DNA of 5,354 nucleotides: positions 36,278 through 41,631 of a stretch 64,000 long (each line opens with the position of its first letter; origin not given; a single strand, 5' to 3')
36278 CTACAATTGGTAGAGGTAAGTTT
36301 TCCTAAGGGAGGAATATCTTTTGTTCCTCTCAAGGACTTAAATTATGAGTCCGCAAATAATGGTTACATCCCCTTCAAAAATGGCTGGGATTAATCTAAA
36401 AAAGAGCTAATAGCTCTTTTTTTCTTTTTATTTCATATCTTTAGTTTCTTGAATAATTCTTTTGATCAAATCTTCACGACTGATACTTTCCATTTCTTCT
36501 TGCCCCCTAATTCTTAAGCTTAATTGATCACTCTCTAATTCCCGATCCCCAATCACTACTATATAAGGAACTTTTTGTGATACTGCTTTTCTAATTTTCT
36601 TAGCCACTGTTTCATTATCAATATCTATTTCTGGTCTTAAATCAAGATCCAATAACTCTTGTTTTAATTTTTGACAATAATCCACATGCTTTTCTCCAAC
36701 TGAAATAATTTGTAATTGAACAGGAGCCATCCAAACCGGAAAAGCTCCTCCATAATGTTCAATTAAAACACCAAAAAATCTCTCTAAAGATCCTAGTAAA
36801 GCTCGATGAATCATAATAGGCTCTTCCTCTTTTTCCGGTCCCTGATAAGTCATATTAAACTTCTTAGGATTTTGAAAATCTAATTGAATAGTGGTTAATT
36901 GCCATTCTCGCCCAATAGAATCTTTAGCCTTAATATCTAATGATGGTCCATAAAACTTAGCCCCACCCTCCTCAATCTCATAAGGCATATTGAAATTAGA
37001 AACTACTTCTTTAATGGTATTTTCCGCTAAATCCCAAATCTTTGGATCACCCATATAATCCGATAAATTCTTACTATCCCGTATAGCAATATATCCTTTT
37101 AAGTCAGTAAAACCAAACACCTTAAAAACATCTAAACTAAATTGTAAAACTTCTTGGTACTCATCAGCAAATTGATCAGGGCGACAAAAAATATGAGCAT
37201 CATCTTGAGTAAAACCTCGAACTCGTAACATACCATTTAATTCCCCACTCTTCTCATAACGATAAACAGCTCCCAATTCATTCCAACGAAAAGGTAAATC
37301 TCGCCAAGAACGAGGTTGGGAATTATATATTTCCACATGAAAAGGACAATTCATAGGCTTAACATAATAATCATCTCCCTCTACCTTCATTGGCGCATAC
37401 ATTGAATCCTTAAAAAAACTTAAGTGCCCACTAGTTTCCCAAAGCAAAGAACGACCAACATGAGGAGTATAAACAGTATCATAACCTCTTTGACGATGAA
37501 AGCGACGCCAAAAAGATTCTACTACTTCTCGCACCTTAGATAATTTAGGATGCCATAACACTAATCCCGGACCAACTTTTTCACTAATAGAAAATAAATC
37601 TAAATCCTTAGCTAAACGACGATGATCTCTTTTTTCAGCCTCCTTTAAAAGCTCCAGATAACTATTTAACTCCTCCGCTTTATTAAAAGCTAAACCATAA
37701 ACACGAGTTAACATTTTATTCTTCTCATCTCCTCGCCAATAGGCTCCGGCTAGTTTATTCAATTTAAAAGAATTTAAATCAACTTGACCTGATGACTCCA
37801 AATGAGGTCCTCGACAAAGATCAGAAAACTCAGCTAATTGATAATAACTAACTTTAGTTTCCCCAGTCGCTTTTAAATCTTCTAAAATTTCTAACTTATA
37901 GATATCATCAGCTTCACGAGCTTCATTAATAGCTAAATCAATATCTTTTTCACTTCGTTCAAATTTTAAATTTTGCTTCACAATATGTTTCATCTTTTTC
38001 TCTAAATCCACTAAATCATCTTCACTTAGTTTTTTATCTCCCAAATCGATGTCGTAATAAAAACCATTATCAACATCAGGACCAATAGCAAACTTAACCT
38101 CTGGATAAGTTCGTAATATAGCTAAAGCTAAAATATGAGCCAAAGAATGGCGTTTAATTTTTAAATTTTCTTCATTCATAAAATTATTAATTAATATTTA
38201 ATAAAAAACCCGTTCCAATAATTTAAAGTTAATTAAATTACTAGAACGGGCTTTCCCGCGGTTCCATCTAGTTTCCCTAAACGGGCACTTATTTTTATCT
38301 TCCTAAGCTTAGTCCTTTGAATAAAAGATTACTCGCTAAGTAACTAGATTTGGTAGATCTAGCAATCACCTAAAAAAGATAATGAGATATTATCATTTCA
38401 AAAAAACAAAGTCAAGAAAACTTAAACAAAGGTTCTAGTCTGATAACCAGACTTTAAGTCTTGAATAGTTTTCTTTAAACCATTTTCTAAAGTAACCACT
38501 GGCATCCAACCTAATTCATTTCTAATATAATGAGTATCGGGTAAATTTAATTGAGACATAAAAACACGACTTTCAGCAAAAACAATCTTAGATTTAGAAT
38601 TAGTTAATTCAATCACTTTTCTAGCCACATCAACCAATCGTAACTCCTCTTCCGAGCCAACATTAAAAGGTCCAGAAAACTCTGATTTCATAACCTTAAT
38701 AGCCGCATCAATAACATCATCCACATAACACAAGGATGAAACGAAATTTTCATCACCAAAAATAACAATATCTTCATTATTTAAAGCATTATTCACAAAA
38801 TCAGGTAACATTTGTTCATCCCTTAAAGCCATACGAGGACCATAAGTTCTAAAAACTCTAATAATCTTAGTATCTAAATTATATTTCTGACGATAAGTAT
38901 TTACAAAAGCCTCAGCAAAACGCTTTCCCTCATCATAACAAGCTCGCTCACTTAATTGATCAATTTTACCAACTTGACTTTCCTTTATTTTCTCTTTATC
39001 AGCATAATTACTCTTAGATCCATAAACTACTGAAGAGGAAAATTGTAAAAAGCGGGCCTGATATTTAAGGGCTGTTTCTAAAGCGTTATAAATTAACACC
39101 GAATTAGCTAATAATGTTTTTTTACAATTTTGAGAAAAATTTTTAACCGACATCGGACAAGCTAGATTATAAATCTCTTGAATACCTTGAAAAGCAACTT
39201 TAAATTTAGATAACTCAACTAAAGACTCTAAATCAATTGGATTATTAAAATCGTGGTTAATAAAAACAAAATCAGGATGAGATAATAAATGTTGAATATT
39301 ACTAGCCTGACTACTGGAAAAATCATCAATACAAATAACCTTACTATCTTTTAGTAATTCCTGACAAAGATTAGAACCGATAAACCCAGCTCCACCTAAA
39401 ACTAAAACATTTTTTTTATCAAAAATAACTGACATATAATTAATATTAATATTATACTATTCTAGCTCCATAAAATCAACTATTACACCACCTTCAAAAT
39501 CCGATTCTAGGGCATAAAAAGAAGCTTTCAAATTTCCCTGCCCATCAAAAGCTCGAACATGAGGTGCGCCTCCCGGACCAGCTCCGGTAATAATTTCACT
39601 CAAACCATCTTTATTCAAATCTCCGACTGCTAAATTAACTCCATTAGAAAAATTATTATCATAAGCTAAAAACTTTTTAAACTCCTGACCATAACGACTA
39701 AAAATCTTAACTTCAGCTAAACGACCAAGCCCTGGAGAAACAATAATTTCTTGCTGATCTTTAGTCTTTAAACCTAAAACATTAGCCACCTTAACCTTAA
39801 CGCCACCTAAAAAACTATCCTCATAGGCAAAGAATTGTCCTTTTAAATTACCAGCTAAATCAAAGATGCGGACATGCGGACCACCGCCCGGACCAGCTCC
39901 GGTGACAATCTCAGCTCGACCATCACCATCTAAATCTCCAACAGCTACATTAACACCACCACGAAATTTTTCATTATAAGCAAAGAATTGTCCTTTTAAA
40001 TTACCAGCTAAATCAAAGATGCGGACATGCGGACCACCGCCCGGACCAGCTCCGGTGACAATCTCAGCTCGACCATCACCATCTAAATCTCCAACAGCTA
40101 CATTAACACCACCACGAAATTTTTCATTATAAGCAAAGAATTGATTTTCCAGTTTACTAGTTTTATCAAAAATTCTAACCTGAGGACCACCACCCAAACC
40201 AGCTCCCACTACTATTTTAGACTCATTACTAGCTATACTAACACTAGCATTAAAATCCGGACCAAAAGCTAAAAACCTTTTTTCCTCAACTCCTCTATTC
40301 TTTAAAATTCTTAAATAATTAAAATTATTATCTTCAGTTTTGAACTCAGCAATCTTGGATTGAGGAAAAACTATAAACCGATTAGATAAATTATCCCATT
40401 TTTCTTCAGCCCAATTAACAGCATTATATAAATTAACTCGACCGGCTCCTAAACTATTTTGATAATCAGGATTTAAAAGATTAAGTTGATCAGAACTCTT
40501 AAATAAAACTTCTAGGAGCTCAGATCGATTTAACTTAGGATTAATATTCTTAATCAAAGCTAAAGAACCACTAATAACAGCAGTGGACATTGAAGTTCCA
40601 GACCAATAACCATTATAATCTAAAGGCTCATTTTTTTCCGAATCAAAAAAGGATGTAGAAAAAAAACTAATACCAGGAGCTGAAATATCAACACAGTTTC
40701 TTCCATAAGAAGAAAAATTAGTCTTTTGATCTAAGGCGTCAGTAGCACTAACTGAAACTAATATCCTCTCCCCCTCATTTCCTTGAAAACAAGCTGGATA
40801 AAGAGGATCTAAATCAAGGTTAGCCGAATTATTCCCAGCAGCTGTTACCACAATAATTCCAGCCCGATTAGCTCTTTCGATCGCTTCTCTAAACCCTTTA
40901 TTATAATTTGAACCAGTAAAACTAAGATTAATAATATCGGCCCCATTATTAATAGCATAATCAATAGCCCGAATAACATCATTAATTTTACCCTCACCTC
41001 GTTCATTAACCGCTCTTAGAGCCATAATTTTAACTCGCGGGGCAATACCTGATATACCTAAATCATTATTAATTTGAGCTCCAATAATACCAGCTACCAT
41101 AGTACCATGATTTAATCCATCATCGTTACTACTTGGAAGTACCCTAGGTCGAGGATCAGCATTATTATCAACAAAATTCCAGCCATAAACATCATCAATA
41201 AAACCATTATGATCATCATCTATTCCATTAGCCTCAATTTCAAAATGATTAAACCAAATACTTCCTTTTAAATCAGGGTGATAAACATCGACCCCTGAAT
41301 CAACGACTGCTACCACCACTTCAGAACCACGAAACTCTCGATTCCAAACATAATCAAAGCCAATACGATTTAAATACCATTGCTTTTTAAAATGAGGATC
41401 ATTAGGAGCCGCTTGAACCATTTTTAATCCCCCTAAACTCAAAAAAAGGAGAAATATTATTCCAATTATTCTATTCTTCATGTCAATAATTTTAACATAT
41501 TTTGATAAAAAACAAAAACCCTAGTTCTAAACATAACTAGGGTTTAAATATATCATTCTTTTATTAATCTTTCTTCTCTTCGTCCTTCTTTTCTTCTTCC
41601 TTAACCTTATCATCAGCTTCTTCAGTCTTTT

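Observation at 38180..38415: T-box-like riboswitch upstream of thrS with a very short Stem I presenting ACC in a hairpin loop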

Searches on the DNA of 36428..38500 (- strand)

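Call 5: search_rna_families(source=window, start=38100, end=38500, threshold=evalue, max_evalue=10, show_alignments=5)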
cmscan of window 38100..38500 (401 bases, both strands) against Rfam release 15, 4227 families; matches with E-value up to 10: 12.
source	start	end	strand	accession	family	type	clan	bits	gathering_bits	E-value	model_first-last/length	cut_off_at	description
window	38239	38393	-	RF00230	T-box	Cis-reg; leader;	-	27.9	93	0.00018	1-219/219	no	T-box leader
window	38204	38255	-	RF04205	MIR2606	Gene; miRNA;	-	21.1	139.7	1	1-165/165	no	MIR2606 microRNA precursor family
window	38210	38247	-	RF03218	mir-3015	Gene; miRNA;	-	18.5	59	0.58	1-57/57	no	mir-3015 microRNA precursor family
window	38201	38262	-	RF04211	MIR5185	Gene; miRNA;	-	17.6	101.7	0.8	1-111/111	no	MIR5185 microRNA precursor family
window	38204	38255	+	RF04205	MIR2606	Gene; miRNA;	-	16.5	139.7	9.8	1-165/165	no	MIR2606 microRNA precursor family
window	38396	38428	+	RF01359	CRISPR-DR46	Gene; CRISPR;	-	16.3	50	9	1-38/38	no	CRISPR RNA direct repeat element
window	38269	38358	-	RF02714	snopsi28S-3378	Gene; snRNA; snoRNA; HACA-box;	-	15.9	136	1.9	1-145/145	no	Small nucleolar RNA psi28S-3378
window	38202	38257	-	RF04209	MIR7533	Gene; miRNA;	-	14.5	230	1.7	1-249/249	no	MIR7533 microRNA precursor family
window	38203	38256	-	RF04108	mir-2513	Gene; miRNA;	-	14.5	89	6.4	1-120/120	no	mir-2513 microRNA precursor family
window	38199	38254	-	RF04150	MIR2655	Gene; miRNA;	-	13.9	122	8.9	15-258/267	no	MIR2655 microRNA precursor family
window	38180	38369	+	RF02546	LSU_trypano_mito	Gene; rRNA;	CL00112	13.3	60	1.3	163-561/561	no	Trypanosomatid mitochondrial large subunit ribosomal RNA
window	38337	38425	-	RF02394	sau-63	Gene; sRNA;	-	13.1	100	8.3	1-98/98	no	Staphylococcus sRNA sau-63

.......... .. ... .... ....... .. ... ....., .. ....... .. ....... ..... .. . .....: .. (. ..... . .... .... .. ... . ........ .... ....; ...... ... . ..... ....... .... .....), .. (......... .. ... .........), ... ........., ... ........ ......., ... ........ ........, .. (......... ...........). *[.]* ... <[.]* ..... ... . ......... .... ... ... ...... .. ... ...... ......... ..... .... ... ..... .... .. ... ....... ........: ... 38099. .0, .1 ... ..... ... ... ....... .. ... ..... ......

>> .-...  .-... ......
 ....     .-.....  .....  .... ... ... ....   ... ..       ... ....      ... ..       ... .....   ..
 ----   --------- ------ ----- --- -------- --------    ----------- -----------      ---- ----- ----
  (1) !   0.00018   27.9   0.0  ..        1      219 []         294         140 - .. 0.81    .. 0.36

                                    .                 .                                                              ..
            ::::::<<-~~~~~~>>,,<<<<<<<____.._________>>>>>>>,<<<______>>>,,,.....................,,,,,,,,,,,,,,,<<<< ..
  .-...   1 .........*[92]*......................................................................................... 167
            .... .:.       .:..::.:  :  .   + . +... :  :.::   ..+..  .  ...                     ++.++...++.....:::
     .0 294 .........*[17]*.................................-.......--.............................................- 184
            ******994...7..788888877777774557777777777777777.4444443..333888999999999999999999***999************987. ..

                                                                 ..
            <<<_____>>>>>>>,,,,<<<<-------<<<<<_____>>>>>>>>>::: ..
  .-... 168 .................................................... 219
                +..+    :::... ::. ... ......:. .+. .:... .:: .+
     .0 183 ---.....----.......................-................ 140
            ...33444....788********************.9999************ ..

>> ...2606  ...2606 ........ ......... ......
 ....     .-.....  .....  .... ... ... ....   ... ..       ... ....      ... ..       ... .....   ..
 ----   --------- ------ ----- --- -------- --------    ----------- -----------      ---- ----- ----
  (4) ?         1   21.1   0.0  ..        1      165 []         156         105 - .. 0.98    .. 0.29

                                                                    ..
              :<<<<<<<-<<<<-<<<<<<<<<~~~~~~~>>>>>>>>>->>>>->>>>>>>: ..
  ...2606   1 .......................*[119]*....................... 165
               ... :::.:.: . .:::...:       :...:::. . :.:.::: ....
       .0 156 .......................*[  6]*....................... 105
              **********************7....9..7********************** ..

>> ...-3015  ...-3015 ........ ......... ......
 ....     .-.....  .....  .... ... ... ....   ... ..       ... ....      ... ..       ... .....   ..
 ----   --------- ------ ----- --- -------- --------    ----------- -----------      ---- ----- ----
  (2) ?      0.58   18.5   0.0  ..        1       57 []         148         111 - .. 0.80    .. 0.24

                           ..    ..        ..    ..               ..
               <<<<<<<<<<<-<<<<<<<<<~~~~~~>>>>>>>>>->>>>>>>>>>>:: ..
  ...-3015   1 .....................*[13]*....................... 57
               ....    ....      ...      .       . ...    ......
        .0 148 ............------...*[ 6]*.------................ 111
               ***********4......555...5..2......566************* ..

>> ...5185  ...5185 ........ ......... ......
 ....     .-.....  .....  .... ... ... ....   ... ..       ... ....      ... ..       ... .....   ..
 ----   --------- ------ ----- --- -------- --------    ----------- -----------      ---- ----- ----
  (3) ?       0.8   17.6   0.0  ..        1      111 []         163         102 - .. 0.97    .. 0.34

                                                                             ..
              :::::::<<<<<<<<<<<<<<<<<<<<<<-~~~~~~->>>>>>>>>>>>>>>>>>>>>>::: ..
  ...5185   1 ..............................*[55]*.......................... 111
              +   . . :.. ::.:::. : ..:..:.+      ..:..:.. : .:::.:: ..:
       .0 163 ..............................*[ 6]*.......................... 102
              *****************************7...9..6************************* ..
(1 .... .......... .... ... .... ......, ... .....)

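Call 12: search_rna_families(sources=[L001, L011, L019, L026, L028, L036, L039, L080], threshold=evalue, max_evalue=0.01, show_alignments=8)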
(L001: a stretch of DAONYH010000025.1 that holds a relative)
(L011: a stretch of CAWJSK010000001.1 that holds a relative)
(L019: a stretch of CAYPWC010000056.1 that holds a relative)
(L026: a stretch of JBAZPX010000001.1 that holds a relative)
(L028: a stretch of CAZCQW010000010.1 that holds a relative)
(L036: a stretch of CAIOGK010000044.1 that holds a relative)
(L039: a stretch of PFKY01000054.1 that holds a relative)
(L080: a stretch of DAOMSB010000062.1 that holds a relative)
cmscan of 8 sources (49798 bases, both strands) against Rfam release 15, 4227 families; matches with E-value up to 0.01: 7.
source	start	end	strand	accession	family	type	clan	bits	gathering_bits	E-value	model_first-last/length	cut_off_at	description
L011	2645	2918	+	RF00230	T-box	Cis-reg; leader;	-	85.3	93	3.6e-17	1-219/219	no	T-box leader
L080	2567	2844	+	RF00230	T-box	Cis-reg; leader;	-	79.3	93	1.3e-15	1-219/219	no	T-box leader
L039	2207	2354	+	RF00230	T-box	Cis-reg; leader;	-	49.3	93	6.7e-08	1-219/219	no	T-box leader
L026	2139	2369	+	RF00230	T-box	Cis-reg; leader;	-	45.8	93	5.3e-07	1-219/219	no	T-box leader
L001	373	549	+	RF00230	T-box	Cis-reg; leader;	-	39.5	93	2.3e-05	1-219/219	no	T-box leader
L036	595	739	+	RF00230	T-box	Cis-reg; leader;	-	36.1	93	0.00017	1-219/219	no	T-box leader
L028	2732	2936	+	RF00230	T-box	Cis-reg; leader;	-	35.8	93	0.00021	1-219/219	no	T-box leader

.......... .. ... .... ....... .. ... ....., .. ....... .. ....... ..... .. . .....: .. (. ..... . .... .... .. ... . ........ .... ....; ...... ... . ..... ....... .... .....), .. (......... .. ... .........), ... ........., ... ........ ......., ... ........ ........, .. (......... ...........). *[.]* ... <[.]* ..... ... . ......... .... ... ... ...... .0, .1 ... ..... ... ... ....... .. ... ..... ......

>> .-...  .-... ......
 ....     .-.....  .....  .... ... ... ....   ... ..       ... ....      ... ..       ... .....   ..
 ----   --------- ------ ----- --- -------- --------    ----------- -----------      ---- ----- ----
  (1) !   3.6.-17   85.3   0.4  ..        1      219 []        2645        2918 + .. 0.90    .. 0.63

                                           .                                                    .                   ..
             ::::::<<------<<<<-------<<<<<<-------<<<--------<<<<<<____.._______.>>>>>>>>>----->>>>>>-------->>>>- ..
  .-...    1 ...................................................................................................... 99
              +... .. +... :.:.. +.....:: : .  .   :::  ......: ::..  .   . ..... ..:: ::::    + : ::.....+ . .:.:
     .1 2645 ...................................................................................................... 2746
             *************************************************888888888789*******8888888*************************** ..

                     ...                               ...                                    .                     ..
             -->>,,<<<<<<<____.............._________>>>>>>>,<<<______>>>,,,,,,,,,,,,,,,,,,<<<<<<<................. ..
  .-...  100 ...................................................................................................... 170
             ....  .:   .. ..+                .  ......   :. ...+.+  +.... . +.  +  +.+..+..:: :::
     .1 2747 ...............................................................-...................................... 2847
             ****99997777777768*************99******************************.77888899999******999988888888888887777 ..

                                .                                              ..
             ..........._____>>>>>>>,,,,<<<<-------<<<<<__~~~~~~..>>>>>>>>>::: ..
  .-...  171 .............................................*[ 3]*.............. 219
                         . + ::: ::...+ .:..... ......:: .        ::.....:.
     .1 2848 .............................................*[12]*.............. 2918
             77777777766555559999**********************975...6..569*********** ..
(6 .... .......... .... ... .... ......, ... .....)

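Call 66: search_rna_families(sources=[L002, L009, L013, L014, L021, L032, L040, L047, L058], threshold=evalue, max_evalue=0.1, show_alignments=0)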
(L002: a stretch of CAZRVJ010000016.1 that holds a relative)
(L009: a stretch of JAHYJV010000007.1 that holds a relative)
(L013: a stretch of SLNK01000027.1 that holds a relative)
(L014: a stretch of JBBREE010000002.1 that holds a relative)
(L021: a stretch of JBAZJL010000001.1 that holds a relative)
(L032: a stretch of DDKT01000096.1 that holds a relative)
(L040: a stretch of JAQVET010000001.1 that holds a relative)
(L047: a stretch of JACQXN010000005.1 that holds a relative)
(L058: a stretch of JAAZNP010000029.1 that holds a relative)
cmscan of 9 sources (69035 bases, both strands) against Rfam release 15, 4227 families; matches with E-value up to 0.1: 4.
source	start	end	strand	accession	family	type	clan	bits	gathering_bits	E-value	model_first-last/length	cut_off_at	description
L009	1862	1932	+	RF00005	tRNA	Gene; tRNA;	CL00001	71.3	29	1.5e-13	1-71/71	no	tRNA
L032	7048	7121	-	RF00005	tRNA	Gene; tRNA;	CL00001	67.2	29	2e-12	1-71/71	no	tRNA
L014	2821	2935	+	RF00230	T-box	Cis-reg; leader;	-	39.8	93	2.6e-05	1-219/219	no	T-box leader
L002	4773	4870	-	RF00558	L20_leader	Cis-reg; leader;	-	30.8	58.7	0.049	1-127/127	no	Ribosomal protein L20 leader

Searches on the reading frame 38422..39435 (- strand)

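Call 6: search_protein_families(library=pfam, proteins=[window:38422-39435:-])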
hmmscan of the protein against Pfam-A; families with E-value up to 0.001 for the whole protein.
window:38422-39435:- (337 aa): 6 families
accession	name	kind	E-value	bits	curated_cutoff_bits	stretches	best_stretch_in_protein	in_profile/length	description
PF01370.27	Epimerase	-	3.9e-38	131.6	20.9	1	10-260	1-240/240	NAD dependent epimerase/dehydratase family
PF16363.11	GDP_Man_Dehyd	-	4.4e-37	128.7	27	1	11-323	1-332/332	GDP-mannose 4,6 dehydratase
PF01073.25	3Beta_HSD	-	1.3e-12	47.8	22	1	11-246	1-226/280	3-beta hydroxysteroid dehydrogenase/isomerase family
PF07993.18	NAD_binding_4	-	1.7e-07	31.1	20.1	1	82-199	86-209/258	Male sterility protein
PF04321.23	RmlD_sub_bind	-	3.8e-05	23.4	27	1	9-285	2-238/287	RmlD substrate binding domain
PF02719.21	Polysacc_synt_2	-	0.00039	20.1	20.2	0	10-127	1-120/293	Polysaccharide biosynthesis protein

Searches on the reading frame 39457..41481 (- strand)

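Call 6: search_protein_families(library=pfam, proteins=[window:39457-41481:-])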
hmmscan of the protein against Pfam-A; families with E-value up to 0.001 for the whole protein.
window:39457-41481:- (674 aa): 3 families
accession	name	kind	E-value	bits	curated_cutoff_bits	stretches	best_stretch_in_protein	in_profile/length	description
PF00082.27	Peptidase_S8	-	3.3e-52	178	21.8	1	52-342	1-283/288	Subtilase family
PF01839.29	FG-GAP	-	2.5e-14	53.2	22.1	3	458-481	2-25/37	FG-GAP repeat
PF13517.12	FG-GAP_3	-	6.2e-11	43.2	26.9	1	465-526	1-60/61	FG-GAP-like repeat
